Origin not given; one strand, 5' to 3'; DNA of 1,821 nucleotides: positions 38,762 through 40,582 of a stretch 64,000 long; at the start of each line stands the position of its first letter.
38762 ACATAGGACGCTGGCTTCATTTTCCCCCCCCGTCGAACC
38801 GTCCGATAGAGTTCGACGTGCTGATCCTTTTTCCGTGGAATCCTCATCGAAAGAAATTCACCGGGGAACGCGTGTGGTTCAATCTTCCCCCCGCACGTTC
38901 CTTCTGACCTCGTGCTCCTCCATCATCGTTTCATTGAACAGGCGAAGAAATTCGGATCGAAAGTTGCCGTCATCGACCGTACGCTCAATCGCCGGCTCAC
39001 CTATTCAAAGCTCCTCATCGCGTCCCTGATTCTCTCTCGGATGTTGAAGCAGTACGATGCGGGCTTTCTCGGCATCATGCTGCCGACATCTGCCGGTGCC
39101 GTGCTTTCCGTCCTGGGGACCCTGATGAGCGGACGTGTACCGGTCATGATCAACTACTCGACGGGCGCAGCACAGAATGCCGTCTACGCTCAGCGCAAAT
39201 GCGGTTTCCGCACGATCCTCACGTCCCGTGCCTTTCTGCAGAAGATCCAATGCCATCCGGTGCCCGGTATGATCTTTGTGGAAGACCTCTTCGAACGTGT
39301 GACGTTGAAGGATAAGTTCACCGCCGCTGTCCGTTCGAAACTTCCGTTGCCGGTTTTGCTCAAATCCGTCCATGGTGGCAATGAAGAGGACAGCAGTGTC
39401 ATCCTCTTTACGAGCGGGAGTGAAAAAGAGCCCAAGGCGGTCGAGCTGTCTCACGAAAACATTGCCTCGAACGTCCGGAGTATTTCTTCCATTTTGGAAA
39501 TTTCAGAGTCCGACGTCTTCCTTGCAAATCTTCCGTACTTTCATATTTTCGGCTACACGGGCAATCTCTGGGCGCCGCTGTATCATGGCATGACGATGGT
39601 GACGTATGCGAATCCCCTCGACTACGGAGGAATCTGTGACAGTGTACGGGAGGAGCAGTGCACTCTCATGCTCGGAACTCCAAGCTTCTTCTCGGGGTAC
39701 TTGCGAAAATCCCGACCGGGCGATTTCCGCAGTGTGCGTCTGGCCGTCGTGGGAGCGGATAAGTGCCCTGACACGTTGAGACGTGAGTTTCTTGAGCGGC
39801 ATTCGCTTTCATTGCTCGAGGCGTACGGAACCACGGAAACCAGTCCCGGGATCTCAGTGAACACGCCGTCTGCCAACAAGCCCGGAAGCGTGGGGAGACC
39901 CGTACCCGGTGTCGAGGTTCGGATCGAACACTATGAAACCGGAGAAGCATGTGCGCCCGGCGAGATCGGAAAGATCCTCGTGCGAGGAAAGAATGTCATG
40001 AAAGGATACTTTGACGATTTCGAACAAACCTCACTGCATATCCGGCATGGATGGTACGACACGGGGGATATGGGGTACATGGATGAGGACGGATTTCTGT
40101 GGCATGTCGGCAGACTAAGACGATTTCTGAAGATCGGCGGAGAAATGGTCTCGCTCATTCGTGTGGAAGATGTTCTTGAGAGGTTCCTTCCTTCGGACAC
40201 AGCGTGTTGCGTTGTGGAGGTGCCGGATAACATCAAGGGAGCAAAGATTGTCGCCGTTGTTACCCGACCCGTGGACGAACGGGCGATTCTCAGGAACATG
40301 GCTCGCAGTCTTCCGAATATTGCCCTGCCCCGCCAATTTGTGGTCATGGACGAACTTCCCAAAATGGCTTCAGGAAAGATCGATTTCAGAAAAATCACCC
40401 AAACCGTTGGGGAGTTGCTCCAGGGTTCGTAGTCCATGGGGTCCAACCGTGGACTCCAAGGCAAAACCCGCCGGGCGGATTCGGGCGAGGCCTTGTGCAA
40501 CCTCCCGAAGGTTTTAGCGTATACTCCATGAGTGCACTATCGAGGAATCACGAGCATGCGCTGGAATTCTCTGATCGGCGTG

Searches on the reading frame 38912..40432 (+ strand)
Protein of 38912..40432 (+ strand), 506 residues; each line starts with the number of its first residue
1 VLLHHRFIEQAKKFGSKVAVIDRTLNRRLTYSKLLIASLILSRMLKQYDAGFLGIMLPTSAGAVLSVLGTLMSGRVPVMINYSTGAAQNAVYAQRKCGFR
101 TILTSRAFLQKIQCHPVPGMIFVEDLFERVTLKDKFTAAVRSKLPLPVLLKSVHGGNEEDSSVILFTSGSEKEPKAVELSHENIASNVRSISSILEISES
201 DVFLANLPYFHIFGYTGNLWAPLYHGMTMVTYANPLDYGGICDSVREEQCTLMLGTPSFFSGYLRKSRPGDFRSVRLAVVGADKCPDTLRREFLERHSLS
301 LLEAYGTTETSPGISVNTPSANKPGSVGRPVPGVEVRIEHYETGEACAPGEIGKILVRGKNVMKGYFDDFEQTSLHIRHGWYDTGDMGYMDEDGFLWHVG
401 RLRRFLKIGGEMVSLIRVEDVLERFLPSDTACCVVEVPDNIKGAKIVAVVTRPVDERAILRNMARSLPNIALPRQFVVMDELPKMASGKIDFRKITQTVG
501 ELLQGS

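Call 3: search_protein_families(library=pfam, proteins=[window:38912-40432:+], max_evalue=0.1)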
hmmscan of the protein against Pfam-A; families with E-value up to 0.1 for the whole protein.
window:38912-40432:+ (506 aa): 2 families
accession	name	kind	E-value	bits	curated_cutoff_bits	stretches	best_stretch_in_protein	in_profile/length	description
PF00501.34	AMP-binding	-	1.4e-66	225.3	29.9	1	9-367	3-384/384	AMP-binding enzyme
PF13193.12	AMP-binding_C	-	4.5e-10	40.8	24.5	1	431-489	14-76/76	AMP-binding enzyme C-terminal domain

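Call 4: search_protein_families(library=ncbifam, proteins=[window:38912-40432:+], max_evalue=0.1)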
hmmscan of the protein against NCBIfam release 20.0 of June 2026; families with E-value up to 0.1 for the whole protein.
window:38912-40432:+ (506 aa): 105 families (the best 25 are shown)
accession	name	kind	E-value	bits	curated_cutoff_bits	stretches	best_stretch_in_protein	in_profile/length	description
NF006386.0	PRK08633.1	equivalog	1.7e-147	493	1221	1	3-497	617-1139/1147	acyl-[ACP]--phospholipid O-acyltransferase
NF005291.0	PRK06814.1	equivalog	3.1e-126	422.8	1349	1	5-502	635-1133/1140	acyl-[ACP]--phospholipid O-acyltransferase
NF005959.0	PRK08043.1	equivalog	5e-94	316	886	1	3-500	206-712/719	bifunctional acyl-ACP--phospholipid O-acyltransferase/long-chain-fatty-acid--ACP ligase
NF004971.0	PRK06334.1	equivalog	1.4e-81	274.7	847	1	6-495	24-529/539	long chain fatty acid--[acyl-carrier-protein] ligase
NF004837.0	PRK06187.1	subfamily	1e-74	251.7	476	1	6-498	13-521/531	long-chain-fatty-acid--CoA ligase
NF004114.0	PRK05605.1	equivalog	8.3e-58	196.1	766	1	156-500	218-570/575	long-chain-fatty-acid--CoA ligase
NF009233.0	PRK12583.1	subfamily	2.1e-57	194.8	832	1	158-496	200-547/558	fatty acid CoA ligase family protein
NF005702.0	PRK07514.1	subfamily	1.6e-55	188.4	558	1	157-492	155-493/506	malonyl-CoA synthase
NF005801.1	PRK07656.1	equivalog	2.2e-53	181.6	657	1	9-490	9-494/500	FadD3 family acyl-CoA ligase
NF006182.0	PRK08316.1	subfamily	7.4e-53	179.8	663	1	11-499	21-517/523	fatty acyl-CoA synthetase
NF005307.0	PRK06839.1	equivalog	1.2e-51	175.9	748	1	151-497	141-491/496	o-succinylbenzoate--CoA ligase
TIGR01923.1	menE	equivalog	7.4e-51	173.4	330.15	1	52-491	26-438/442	o-succinylbenzoate--CoA ligase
NF004511.1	PRK05852.1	equivalog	1.6e-50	172.2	650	1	53-498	54-503/505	FadD7 family fatty acid--CoA ligase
NF005714.0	PRK07529.1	subfamily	2.8e-50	171.3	632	1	157-491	216-568/640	acyl-CoA synthetase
TIGR03098.1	ligase_PEP_1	hypoth_equivalog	5.9e-50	170.2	592.35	1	3-496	2-515/517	acyl-CoA ligase (AMP-forming), exosortase A system-associated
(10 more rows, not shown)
